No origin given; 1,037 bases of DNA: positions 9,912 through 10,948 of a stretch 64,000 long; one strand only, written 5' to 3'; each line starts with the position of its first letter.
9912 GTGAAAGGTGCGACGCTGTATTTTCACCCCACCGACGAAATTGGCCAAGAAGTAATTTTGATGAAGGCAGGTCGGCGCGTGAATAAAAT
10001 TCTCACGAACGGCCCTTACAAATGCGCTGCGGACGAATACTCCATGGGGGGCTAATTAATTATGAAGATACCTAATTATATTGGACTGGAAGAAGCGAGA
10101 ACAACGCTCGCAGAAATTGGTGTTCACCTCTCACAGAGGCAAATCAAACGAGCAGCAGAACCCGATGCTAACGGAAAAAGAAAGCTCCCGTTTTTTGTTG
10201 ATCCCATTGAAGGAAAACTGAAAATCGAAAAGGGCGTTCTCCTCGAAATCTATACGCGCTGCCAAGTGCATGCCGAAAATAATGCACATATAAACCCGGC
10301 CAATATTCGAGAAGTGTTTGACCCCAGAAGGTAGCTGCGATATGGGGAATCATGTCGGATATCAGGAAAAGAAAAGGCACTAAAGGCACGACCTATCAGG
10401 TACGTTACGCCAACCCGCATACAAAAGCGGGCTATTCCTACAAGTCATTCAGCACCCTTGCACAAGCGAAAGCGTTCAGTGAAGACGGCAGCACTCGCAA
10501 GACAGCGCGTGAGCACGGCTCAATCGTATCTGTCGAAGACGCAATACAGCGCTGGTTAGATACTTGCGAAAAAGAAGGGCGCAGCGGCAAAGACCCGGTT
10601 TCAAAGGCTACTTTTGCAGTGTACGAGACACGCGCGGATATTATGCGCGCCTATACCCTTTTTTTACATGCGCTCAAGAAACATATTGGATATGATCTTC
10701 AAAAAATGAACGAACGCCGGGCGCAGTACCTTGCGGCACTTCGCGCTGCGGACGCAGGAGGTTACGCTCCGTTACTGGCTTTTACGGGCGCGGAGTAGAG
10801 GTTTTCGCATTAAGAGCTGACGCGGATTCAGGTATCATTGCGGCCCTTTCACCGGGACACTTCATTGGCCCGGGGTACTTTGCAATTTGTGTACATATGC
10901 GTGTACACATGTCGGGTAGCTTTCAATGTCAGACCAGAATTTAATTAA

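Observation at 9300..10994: Decayed integrative element in the 5' end of prfC: the native start is stranded and the element supplies the working start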

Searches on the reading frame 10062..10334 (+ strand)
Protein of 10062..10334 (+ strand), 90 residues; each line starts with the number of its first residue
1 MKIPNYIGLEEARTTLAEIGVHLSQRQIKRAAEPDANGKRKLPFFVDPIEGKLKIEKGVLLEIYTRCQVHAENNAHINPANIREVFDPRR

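Call 4: search_protein_families(library=pfam, proteins=[window:10062-10334:+], max_evalue=1)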
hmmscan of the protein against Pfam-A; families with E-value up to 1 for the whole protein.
window:10062-10334:+ (90 aa): 1 family
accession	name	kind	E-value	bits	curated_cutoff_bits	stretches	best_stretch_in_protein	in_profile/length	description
PF00799.26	Gemini_AL1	-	0.082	13.4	24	1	9-67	19-76/113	Geminivirus Rep catalytic domain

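Call 21: search_protein_families(library=ncbifam, proteins=[window:10062-10334:+], max_evalue=1)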
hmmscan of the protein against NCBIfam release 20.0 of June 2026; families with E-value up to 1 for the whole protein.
window:10062-10334:+ (90 aa): 1 family
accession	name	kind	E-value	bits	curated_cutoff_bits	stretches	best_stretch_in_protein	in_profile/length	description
NF050075.1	SMU1112c_YaeR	equivalog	0.12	12.6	140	1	18-54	52-88/125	SMU1112c/YaeR family gloxylase I-like metalloprotein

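Call 22: search_protein_families(library=phrogs, proteins=[window:10062-10334:+], max_evalue=1)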
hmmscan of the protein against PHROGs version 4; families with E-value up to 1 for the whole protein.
window:10062-10334:+ (90 aa): 1 family
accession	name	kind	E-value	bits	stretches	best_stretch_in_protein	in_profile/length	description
phrog_38094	-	unknown function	0.22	13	1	62-87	57-82/118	-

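Call 76: search_solved_structures(query=A4, max_evalue=10, show_alignments=2)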
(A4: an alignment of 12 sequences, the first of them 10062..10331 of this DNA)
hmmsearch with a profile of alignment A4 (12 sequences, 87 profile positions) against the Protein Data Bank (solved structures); distinct sequences matched with E-value up to 10: 1.
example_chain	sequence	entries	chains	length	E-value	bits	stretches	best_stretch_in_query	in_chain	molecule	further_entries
5jwa_A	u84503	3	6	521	1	12.6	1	35-69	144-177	NADH dehydrogenase, putative | Type II NADH:ubiquinone oxidoreductase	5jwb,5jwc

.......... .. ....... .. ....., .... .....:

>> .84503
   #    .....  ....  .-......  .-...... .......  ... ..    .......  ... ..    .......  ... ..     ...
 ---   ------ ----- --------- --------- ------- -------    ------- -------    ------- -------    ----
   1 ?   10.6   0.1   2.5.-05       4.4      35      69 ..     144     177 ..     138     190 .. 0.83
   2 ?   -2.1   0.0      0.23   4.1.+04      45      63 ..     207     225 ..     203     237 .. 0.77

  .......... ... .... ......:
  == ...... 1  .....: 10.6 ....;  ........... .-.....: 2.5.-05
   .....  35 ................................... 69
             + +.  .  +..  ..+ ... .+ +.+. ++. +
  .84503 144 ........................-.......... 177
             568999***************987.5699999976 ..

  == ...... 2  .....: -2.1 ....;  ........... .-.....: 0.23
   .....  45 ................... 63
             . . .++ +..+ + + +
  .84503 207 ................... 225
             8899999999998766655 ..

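Call 93: find_related_loci(query=A4, collection=metagenome_contigs, flank=10000)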
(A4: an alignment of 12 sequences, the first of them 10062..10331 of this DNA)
Query A4 (90 aa) in metagenome_contigs; peptide patterns used: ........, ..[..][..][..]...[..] (x = any residue, [..] = any of these).
468 stretches matched a pattern; 349 encode a relative of the query (tblastn E <= 1e-3); the best 80 are kept; 80 distinct loci.
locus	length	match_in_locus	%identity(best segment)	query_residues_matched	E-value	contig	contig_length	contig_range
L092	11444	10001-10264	73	1-88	3e-42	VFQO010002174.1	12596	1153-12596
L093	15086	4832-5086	75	3-87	5e-42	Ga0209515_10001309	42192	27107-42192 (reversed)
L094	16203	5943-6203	72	1-87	1e-41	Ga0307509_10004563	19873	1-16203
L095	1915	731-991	71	1-87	1e-41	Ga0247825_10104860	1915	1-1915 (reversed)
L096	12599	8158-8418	70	1-87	5e-41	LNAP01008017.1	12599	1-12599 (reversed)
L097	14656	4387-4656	67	1-90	1e-40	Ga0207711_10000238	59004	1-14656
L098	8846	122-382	67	1-87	2e-39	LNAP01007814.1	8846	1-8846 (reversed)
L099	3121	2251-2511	68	1-87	2e-39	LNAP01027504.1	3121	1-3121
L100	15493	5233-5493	67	1-87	6e-39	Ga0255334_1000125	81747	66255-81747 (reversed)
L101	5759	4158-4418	66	1-87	1e-38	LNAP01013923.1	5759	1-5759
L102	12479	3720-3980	67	1-87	4e-38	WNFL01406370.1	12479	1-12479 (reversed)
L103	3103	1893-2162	64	1-90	7e-38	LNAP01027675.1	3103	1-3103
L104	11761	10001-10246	71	6-87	6e-38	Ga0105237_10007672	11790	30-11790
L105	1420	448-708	67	1-87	4e-38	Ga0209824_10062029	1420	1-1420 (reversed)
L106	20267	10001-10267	65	1-89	4e-37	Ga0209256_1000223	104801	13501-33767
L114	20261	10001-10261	62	1-87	7e-36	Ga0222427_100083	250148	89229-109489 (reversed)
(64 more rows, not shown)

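Call 94: predict_structure(protein=window:10062-10331:+)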
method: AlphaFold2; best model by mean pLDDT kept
length: 90 residues; sequences in the alignment: 1
mean_pLDDT: 66.5   pTM: 0.48
mean pLDDT of the five models: 66.5, 61.5, 59.2, 48.8, 44.2
residues with pLDDT >= 90: 0; 70-90: 33; 50-70: 53; < 50: 4
segments of 3 or more residues with pLDDT < 50: 1-3
pLDDT, mean of each block of 10 residues (from residue 1): 64 73 70 68 68 72 68 59 56
secondary structure, 60 per line:
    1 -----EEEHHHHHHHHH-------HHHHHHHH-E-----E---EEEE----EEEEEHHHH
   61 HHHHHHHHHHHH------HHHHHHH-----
elements in order: E6-8 H9-17 H25-32 E44-47 E52-56 H57-72 H79-85

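Call 98: fold_search(model_id=the predicted structure, library=pdb)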
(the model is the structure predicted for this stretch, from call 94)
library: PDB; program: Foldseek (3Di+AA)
matches with E <= 10: 128; with E <= 0.001: 0
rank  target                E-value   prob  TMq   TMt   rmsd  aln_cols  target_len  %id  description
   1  5i44_B                6.2e-01  0.63  0.46  0.57   3.4        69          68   10  Structure of RacA-DNA complex; P21 form (released 2016-05-04)
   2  5d43_B                6.6e-01  0.66  0.44  0.29   4.2        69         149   16  crystal structrue of Mouse centrin 1 in calcium-saturated form (released 2016-09-07)
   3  5d43_A                6.6e-01  0.44  0.40  0.26   5.3        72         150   18  crystal structrue of Mouse centrin 1 in calcium-saturated form (released 2016-09-07)
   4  2f2p_A                6.6e-01  0.18  0.31  0.19   8.0        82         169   16  Structure of calmodulin bound to a calcineurin peptide: a new way of making an old binding mode (released 2006-02-21)
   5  3ucw_B                9.1e-01  0.41  0.38  0.42   4.7        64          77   17  Structure of MG2+ bound N-Terminal domain of Calmodulin (released 2012-08-08)
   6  9d2f_S                1.0e+00  0.14  0.35  0.23  13.2       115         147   13  3D structure and atomic model of RS3 of mouse respiratory cilia (released 2025-08-13)
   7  4ds7_B                1.1e+00  0.21  0.34  0.24   5.8        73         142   16  Crystal structure of yeast calmodulin bound to the C-terminal fragment of spindle pole body protein Spc110 (released 2012-03-07)
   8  6gdl_MODEL_1_A        1.2e+00  0.23  0.34  0.38   5.2        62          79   18  Calmodulin mutant - F141L apo-form Unstructured C-domain (released 2018-10-17)
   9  6xw2                  1.2e+00  0.14  0.32  0.10   8.6        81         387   16  Crystal structure of the bright genetically encoded calcium indicator NCaMP7 based on mNeonGreen fluorescent protein (released 2020-01-29)
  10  2fce_MODEL_1_A        1.3e+00  0.21  0.35  0.42   6.3        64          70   17  Solution structure of C-lobe Myosin Light Chain from Saccharomices cerevisiae (released 2006-11-07)
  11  8u77_A                1.3e+00  0.10  0.28  0.33   7.0        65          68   15  Crystal structure of Taf14 in complex with Yng1 (released 2024-08-21)
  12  1ih0_MODEL_1_A        1.4e+00  0.14  0.29  0.35   6.1        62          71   21  Structure of the C-domain of Human Cardiac Troponin C in Complex with Ca2+ Sensitizer EMD 57033 (released 2001-10-10)
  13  2llo_MODEL_1_A        1.4e+00  0.14  0.27  0.30   5.9        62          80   18  Solution NMR-derived structure of calmodulin N-lobe bound with ER alpha peptide (released 2012-02-01)
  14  4upg                  1.5e+00  0.35  0.47  0.27   6.6        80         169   14  X-ray structure of calcium-free human sorcin (released 2014-06-25)
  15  8dgk_MODEL_1_A        1.5e+00  0.16  0.31  0.34   5.7        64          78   17  NMR structure of calmodulin bound to N-terminal site in the beta-subunit of cyclic nucleotide-gated channel (released 2022-12-14)
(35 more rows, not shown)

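Call 99: search_protein_families(library=pfam, proteins=[L114:4279-8628:-, L114:8591-9076:-, L114:10291-11469:+, L114:12032-15259:+, L114:15278-16054:+, L114:16054-18159:+, L114:18329-18676:+, L114:19243-20085:-], max_evalue=0.001)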
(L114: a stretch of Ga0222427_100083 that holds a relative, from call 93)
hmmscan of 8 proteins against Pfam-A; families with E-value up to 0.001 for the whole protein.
L114:4279-8628:- (1449 aa): 2 families
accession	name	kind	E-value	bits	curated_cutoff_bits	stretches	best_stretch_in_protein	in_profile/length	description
PF00353.25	HemolysinCabind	-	3.9e-75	247.6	23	13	823-858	1-36/36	RTX calcium-binding nonapeptide repeat (4 copies)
PF06594.17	HCBP_related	-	8.3e-21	74.1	21.4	3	1230-1261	4-35/42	Haemolysin-type calcium binding protein related domain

L114:8591-9076:- (161 aa): 0 families

L114:10291-11469:+ (393 aa): 1 family
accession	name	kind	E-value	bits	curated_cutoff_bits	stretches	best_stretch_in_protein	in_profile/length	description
PF00589.27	Phage_integrase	-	8.5e-16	58.6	27.1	1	179-375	6-169/172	Phage integrase family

L114:12032-15259:+ (1076 aa): 5 families
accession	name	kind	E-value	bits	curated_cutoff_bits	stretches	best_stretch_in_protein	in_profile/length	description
PF00271.37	Helicase_C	-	3.1e-14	53.6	23.5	1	670-811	2-110/110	Helicase conserved C-terminal domain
PF00176.29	SNF2-rel_dom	-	9.3e-12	45.1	24.9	1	238-406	2-180/290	SNF2-related domain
PF04851.21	ResIII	-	8.7e-09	35.9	22.5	1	234-390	4-163/164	Type III restriction enzyme, res subunit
PF00270.35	DEAD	-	1.2e-05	25.6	26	0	339-390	115-161/167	DEAD/DEAH box helicase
PF20720.3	nSTAND3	-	0.00023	21.3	27.2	0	244-313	9-76/155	Novel STAND NTPase 3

L114:15278-16054:+ (259 aa): 1 family
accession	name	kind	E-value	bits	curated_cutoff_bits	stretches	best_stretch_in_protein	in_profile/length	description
PF14335.11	DUF4391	-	4.6e-66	223.5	29.9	1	13-250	1-230/232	Domain of unknown function (DUF4391)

L114:16054-18159:+ (702 aa): 1 family
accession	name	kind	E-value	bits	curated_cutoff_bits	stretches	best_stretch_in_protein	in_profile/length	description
PF01555.25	N6_N4_Mtase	-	4e-28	99.3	26.7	1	122-494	1-204/221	DNA methylase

L114:18329-18676:+ (116 aa): 0 families

L114:19243-20085:- (280 aa): 0 families

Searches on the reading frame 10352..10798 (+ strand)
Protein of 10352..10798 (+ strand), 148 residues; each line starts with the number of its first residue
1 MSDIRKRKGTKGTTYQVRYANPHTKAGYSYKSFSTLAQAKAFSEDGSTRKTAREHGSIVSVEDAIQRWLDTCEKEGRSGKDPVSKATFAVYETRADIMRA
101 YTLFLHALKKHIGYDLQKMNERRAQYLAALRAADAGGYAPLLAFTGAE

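Call 4: search_protein_families(library=pfam, proteins=[window:10352-10798:+], max_evalue=1)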
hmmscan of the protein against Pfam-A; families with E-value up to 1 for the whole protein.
window:10352-10798:+ (148 aa): 2 families
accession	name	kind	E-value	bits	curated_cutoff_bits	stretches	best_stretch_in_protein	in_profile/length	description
PF01693.22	Cauli_VI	-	0.023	15.4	21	1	26-42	28-44/44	Ribonuclease H1 N-terminal domain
PF01832.25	Glucosaminidase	-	0.17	13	30.2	1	73-139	55-105/123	Mannosyl-glycoprotein endo-beta-N-acetylglucosaminidase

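Call 21: search_protein_families(library=ncbifam, proteins=[window:10352-10798:+], max_evalue=1)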
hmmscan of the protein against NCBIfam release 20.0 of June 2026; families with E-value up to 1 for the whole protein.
window:10352-10798:+ (148 aa): 1 family
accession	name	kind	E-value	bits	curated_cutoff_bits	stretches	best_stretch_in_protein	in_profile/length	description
TIGR02613.1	mob_myst_B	hypoth_equivalog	7.3e-06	26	124.4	1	112-145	153-185/186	mobile mystery protein B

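Call 22: search_protein_families(library=phrogs, proteins=[window:10352-10798:+], max_evalue=1)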
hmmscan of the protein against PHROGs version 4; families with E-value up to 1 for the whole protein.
window:10352-10798:+ (148 aa): 2 families
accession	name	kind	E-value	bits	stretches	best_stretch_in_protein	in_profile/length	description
phrog_21869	-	unknown function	0.15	13.5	1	108-137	53-82/86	-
phrog_7197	-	unknown function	0.36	12.2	1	13-44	7-37/59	-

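Call 23: search_dna_similar(query=window:10352-10798:+, collection=plasmids, mode=protein, max_evalue=0.01, max_rows=15)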
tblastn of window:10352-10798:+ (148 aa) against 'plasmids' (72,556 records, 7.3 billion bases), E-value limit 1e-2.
Records with a match: 2; places in all: 2; records where one place covers at least 80% of the query: 0.
Best place of each record, by identity: <60% 2.
By first word of the organism name: Sinorhizobium 2.
By predicted mobility (MOB-suite, as given by PLSDB): mobilizable 2.
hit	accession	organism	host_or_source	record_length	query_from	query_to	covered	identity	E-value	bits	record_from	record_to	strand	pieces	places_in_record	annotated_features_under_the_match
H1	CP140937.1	Sinorhizobium meliloti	Medicago lupulina,whole organism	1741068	1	109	74%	45.0%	1e-22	99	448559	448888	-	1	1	site-specific integrase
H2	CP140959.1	Sinorhizobium meliloti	Medicago lupulina,whole organism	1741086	1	109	74%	45.0%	1e-22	99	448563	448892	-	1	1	site-specific integrase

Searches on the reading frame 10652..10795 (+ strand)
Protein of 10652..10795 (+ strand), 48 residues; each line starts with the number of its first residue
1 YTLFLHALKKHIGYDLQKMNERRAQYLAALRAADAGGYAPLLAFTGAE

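Call 85: search_dna_similar(query=window:10652-10795:+, collection=plasmids, mode=protein, max_evalue=1, max_rows=12)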
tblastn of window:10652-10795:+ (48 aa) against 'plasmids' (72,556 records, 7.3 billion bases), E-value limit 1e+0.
No match.
